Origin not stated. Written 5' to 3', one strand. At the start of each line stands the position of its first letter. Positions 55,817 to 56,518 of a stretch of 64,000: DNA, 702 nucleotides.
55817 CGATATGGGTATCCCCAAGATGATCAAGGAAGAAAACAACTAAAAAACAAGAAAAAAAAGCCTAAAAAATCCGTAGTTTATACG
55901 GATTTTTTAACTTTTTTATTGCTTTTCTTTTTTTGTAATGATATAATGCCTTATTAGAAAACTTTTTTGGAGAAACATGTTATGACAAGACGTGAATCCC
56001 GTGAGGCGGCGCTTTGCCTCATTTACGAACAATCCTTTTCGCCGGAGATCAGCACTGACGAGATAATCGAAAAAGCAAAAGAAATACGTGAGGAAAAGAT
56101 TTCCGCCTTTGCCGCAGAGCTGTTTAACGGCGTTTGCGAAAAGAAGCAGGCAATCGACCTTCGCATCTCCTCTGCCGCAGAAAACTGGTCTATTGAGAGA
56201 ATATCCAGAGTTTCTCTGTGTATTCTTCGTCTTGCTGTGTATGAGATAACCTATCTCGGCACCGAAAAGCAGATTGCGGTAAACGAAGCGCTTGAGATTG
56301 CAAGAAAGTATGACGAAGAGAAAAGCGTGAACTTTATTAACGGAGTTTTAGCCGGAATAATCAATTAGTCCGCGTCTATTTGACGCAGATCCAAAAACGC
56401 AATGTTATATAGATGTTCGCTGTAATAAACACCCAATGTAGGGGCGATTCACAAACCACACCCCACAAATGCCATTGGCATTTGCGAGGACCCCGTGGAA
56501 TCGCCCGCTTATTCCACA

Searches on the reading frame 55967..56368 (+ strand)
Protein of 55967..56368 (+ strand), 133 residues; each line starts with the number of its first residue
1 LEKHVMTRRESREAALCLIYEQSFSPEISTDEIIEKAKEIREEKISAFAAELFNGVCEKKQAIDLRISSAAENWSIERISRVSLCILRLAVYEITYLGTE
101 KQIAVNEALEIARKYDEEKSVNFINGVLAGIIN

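Call 48: search_protein_families(library=pfam, proteins=[window:55967-56368:+])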
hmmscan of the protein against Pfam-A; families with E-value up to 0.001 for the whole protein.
window:55967-56368:+ (133 aa): 1 family
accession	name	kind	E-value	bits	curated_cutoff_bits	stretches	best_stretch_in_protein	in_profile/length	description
PF01029.23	NusB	-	3.1e-29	102.5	23.1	1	10-132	2-132/133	NusB family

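Call 62: find_encoding_contigs(protein=window:55967-56368:+, flank=7000, max_places=6)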
Protein window:55967-56368:+ (133 aa): no gene with exactly this product is on record in the collection.
